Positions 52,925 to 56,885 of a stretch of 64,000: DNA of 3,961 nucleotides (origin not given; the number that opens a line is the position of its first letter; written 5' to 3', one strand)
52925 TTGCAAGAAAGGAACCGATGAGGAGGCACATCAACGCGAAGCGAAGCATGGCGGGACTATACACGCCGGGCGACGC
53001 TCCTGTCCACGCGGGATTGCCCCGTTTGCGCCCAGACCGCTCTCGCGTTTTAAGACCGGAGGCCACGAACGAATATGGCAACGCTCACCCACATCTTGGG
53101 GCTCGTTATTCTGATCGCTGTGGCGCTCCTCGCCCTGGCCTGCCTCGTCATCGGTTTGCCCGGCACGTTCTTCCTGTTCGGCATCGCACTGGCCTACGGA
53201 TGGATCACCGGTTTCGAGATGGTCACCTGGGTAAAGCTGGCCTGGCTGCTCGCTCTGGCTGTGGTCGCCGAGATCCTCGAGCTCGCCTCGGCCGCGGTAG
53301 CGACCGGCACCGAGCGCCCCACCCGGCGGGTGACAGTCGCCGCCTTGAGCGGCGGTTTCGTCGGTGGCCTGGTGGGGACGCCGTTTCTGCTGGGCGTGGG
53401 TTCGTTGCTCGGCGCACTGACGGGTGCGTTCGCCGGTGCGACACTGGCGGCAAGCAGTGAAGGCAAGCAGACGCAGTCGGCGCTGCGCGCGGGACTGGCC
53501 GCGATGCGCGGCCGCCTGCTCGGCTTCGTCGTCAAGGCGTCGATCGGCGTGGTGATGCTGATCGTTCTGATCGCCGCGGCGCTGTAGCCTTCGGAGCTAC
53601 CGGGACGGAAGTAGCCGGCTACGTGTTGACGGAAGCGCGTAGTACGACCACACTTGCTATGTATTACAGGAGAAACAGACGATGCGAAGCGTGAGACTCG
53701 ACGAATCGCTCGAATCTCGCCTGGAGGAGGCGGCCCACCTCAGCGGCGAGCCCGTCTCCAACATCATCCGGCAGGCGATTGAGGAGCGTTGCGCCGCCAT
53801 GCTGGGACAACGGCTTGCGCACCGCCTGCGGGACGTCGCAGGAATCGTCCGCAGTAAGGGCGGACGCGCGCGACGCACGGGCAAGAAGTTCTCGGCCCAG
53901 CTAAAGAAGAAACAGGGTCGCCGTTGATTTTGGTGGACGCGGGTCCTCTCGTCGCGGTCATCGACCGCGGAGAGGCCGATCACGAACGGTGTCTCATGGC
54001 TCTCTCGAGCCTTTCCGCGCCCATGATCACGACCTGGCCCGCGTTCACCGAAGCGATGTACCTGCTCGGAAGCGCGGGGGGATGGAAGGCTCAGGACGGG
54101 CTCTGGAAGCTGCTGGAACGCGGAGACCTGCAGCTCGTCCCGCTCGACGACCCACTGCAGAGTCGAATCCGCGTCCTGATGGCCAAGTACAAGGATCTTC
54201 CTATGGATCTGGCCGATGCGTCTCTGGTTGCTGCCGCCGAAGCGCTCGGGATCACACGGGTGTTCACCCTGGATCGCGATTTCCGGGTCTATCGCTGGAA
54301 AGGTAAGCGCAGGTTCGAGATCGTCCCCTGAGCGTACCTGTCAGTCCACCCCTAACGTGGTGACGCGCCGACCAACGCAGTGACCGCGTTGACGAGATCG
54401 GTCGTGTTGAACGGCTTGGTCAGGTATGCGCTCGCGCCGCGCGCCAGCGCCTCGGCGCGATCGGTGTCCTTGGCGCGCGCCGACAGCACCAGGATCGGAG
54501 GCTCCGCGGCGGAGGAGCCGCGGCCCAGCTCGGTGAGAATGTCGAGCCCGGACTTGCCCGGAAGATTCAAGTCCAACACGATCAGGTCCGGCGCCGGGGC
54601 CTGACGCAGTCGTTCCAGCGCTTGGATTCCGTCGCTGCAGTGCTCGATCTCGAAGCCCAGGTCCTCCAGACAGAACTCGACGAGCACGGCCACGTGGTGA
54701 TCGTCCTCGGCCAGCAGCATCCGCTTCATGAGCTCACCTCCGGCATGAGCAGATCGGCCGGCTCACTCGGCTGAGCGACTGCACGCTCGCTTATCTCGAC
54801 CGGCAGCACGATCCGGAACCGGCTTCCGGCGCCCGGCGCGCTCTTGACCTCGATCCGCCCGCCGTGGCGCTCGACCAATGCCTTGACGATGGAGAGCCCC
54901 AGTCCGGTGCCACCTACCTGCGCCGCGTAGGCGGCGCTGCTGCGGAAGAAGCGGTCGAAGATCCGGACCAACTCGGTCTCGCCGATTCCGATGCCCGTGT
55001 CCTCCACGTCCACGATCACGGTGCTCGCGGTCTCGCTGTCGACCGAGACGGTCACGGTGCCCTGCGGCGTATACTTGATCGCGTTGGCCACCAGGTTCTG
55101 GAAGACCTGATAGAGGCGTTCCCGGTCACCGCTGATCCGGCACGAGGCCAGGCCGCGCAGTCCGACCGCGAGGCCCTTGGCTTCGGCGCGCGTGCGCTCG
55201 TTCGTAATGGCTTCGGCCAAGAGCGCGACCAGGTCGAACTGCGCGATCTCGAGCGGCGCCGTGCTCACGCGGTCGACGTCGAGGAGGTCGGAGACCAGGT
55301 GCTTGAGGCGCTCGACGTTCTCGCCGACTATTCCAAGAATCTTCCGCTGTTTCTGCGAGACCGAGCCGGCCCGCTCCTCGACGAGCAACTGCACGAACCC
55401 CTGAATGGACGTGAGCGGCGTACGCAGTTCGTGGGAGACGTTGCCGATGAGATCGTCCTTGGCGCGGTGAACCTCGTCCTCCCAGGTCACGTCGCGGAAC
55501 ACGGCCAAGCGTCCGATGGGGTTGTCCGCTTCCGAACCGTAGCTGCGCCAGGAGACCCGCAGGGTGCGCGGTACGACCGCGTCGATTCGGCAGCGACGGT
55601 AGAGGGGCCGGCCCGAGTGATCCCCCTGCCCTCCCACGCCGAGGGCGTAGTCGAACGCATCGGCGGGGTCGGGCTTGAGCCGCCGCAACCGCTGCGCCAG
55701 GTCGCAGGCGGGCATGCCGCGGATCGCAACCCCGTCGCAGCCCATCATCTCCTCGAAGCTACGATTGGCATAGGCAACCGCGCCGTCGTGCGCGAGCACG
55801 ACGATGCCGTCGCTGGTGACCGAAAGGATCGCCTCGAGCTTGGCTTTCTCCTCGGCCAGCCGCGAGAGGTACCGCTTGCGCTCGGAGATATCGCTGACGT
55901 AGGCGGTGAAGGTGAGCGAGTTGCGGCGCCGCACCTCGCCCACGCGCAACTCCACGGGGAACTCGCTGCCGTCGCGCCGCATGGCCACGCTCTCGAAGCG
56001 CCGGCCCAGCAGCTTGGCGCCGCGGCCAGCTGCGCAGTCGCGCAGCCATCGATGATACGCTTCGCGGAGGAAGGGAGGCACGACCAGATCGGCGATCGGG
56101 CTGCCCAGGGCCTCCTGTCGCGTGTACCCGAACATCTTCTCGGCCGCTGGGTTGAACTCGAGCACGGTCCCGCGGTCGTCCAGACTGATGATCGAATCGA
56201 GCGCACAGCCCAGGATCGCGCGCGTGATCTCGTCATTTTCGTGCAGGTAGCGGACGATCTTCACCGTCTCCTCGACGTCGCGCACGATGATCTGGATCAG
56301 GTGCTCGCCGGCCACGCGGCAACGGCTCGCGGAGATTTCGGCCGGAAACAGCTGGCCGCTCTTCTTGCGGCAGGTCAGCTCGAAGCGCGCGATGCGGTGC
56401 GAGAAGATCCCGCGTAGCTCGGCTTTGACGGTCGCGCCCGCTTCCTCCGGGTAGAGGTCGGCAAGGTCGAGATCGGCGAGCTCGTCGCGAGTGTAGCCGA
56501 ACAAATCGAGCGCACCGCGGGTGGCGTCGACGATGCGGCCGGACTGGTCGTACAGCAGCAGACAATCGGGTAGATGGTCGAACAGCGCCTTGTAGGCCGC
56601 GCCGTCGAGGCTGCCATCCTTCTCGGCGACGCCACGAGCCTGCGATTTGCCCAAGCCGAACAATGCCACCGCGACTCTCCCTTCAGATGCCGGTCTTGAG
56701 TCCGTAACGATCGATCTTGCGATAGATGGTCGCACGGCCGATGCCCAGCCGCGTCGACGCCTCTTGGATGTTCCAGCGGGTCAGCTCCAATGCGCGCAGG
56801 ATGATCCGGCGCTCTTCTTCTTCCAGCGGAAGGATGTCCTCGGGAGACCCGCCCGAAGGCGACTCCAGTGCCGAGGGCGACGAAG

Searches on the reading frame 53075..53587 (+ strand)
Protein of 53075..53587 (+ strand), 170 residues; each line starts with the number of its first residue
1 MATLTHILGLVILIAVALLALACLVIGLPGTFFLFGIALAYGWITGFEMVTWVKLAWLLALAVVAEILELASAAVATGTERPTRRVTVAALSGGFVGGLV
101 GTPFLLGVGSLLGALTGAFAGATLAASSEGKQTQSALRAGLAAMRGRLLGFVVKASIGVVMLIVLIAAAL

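Call 5: search_protein_families(library=pfam, proteins=[window:53075-53587:+], max_evalue=0.01)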
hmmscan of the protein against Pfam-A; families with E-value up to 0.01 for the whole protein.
window:53075-53587:+ (170 aa): 1 family
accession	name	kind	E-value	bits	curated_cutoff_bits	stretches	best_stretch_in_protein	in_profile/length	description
PF04306.18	DUF456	-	8.1e-19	68.7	29.4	1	25-168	2-138/139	Protein of unknown function (DUF456)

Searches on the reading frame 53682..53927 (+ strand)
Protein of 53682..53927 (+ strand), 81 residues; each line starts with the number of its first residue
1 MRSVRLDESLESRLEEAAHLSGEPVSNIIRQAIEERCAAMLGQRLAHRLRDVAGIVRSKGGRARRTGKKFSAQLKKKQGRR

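Call 5: search_protein_families(library=pfam, proteins=[window:53682-53927:+], max_evalue=0.01)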
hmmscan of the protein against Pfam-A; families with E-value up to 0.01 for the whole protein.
window:53682-53927:+ (81 aa): 3 families
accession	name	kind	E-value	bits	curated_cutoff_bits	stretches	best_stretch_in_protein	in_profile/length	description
PF19807.5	DUF6290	-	9.7e-05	22.9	27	1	3-36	5-38/72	Family of unknown function (DUF6290)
PF01402.27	RHH_1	-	0.00015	22.1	20.5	1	3-36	3-36/39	Ribbon-helix-helix protein, copG family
PF07704.17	PSK_trans_fac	-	0.0011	20.3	28.3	1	15-66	15-69/82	Rv0623-like transcription factor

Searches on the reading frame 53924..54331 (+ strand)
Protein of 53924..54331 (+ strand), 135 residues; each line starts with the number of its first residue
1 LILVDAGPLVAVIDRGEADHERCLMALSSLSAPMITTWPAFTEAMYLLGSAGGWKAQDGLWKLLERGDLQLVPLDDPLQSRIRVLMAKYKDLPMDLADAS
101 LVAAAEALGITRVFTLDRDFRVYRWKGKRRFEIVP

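Call 5: search_protein_families(library=pfam, proteins=[window:53924-54331:+], max_evalue=0.01)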
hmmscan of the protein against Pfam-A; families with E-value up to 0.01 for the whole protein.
window:53924-54331:+ (135 aa): 1 family
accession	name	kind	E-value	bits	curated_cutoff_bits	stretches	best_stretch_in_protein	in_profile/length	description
PF01850.27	PIN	-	2.3e-14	54.4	23.6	1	2-124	1-118/120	PIN domain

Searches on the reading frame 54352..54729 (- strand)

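Call 5: search_protein_families(library=pfam, proteins=[window:54352-54729:-], max_evalue=0.01)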
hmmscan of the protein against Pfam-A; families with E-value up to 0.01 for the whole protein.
window:54352-54729:- (125 aa): 1 family
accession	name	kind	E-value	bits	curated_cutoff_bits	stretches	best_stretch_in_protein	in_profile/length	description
PF00072.30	Response_reg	-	1.4e-24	86.9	30.2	1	5-116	2-110/111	Response regulator receiver domain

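Call 74: search_protein_families(library=ncbifam, proteins=[window:54352-54729:-], max_evalue=0.00001)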
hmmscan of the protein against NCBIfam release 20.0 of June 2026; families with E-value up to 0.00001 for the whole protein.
window:54352-54729:- (125 aa): 87 families (the best 25 are shown)
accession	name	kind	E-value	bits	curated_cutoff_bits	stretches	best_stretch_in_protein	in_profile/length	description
TIGR02154.1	PhoB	equivalog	4.4e-24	85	296.2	1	2-119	3-119/226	phosphate regulon transcriptional regulator PhoB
NF040689.1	MtrAB_MtrA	equivalog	9.9e-22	77.3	300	1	5-118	2-111/219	MtrAB system response regulator MtrA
NF007546.0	PRK10161.1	equivalog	1.5e-20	73.8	471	1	2-120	3-120/229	phosphate response regulator transcription factor PhoB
NF041733.1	resp_reg_CseB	equivalog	1.5e-20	73.6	350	1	3-120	2-115/228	two-component system response regulator CseB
NF007005.1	PRK09468.1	equivalog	2.9e-20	72.7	331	1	2-120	4-119/237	osmolarity response regulator transcription factor OmpR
NF012023.0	PRK15479.1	equivalog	4.4e-20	72.2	337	1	3-121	2-117/224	transcriptional regulator TctD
NF008199.0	PRK10955.1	equivalog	6.5e-20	72.1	341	1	1-120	1-115/232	envelope stress response regulator transcription factor CpxR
NF040534.1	resp_reg_YycF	equivalog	1.1e-19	70.6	340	1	2-118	1-113/231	response regulator YycF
NF041866.1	EpsW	equivalog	1.1e-19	70.3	200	1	2-121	6-126/131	exopolysaccharide biosynthesis response regulator EpsW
NF045991.1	RespRegCtrARhodob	equivalog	1.8e-19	70.3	350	1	3-121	2-117/224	response regulator transcription factor CtrA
NF008296.0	PRK11083.1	equivalog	4.3e-19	68.8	273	1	2-119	4-117/228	two-component system response regulator CreB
TIGR01387.1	cztR_silR_copR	subfamily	6.2e-18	65.2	279.2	1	5-119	2-113/218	heavy metal response regulator transcription factor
NF007663.1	PRK10336.1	equivalog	9.7e-18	64.7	345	1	3-120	2-116/219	quorum sensing response regulator transcription factor QseB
NF041734.1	resp_reg_RppA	equivalog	1.7e-17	63.6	250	1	3-124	2-122/229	two-component system response regulator RppA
NF045944.1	ResRegRpaBCyano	equivalog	3e-17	62.8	330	1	5-119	1-111/229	response regulator transcription factor RpaB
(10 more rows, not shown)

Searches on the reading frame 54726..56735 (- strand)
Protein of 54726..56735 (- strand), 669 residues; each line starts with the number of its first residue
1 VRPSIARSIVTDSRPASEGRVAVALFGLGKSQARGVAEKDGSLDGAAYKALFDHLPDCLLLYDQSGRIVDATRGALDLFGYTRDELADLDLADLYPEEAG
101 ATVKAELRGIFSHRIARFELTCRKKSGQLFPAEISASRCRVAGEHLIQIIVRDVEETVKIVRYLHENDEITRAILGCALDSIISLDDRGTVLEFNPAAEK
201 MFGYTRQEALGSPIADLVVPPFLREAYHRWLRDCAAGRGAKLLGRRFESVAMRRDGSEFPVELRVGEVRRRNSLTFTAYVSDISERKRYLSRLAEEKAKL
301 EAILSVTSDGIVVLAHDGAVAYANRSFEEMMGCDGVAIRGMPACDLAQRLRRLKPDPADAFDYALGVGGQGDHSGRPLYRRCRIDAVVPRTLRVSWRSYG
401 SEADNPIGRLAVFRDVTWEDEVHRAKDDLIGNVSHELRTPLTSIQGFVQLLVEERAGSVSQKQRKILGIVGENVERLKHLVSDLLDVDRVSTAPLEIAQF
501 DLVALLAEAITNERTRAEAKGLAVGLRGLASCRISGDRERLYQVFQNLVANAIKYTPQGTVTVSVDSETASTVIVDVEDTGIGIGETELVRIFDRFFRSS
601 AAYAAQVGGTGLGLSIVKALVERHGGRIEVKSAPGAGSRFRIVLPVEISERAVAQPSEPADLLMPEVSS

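Call 5: search_protein_families(library=pfam, proteins=[window:54726-56735:-], max_evalue=0.01)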
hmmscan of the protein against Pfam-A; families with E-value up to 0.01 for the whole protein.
window:54726-56735:- (669 aa): 8 families
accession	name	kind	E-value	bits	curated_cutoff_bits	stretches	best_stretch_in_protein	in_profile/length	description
PF13426.13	PAS_9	-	1.4e-33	115.6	27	2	56-156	1-103/103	PAS domain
PF02518.31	HATPase_c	-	4.1e-33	114.6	26.4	1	536-647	1-110/111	Histidine kinase-, DNA gyrase B-, and HSP90-like ATPase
PF00989.32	PAS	-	7.7e-31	106.9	22.6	3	180-274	12-102/113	PAS fold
PF08448.16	PAS_4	-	4.7e-25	88.4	23.1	3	52-157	1-108/110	PAS fold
PF13188.13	PAS_8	-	5.2e-22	77.4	21.8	3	172-221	4-49/65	PAS domain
PF00512.31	HisKA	-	9.3e-18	64.5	26.9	1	425-489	1-62/66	His Kinase A (phospho-acceptor) domain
PF08447.18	PAS_3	-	2e-07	31.6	25.6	0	192-239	2-50/89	PAS fold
PF24820.1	Diguanyl_cycl_sensor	-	8e-05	23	28.1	0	180-266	7-94/109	Diguanylate cyclase-like sensor domain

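Call 74: search_protein_families(library=ncbifam, proteins=[window:54726-56735:-], max_evalue=0.00001)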
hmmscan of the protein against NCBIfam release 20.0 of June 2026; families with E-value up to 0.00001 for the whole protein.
window:54726-56735:- (669 aa): 85 families (the best 25 are shown)
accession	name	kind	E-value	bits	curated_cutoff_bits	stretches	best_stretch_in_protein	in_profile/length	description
NF046044.1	PnpS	equivalog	1.9e-77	260.9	400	1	288-645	45-390/390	two-component system histidine kinase PnpS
TIGR02966.1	phoR_proteo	equivalog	1.6e-70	237.7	334.2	1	295-643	3-332/333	phosphate regulon sensor histidine kinase PhoR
NF033092.0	HK_WalK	equivalog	8.5e-62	209.5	725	1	392-646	338-594/594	cell wall metabolism sensor histidine kinase WalK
NF008468.0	PRK11360.1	equivalog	8.7e-59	199.4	646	2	291-650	261-612/616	two-component system sensor histidine kinase AtoS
NF047874.1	MASE3_PAS_HK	subfamily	1e-54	186.5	560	1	420-653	392-632/655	MASE3 domain-containing sensor histidine kinase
NF045911.1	TCSHisKinNblS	equivalog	6.4e-51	173.4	1000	1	290-645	258-619/621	two-component system sensor histidine kinase NblS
NF040691.1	MtrAB_MtrB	equivalog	3.4e-50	171.5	450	1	423-656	268-502/507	MtrAB system histidine kinase MtrB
TIGR00229.1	sensory_box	domain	5.5e-49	165.5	22.9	2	166-289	2-122/126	PAS domain S-box protein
NF041735.1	hist_kin_RppB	equivalog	9.6e-47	159.7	400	1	429-645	219-438/438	two-component system sensor histidine kinase RppB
NF041947.1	LuxQ_Vibrio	equivalog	3.9e-46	157.4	1200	1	421-656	467-706/843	quorum-sensing autoinducer 2 sensor kinase/phosphatase LuxQ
NF033093.1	HK_VicK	exception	4.4e-46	157.4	680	1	277-648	72-437/448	cell wall metabolism sensor histidine kinase VicK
NF008302.0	PRK11091.1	equivalog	1.4e-45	155.8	838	1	421-664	278-523/779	aerobic respiration two-component sensor histidine kinase ArcB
TIGR02956.1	TMAO_torS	equivalog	2.6e-45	154.9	676.5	1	420-653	458-689/967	TMAO reductase system sensor histidine kinase/response regulator TorS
NF008318.0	PRK11107.1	equivalog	1.9e-43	148.7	890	1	421-658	288-530/920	two-component sensor histidine kinase BarA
NF008235.0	PRK11006.1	equivalog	5.8e-43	147.3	390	1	410-648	188-425/431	phosphate regulon sensor histidine kinase PhoR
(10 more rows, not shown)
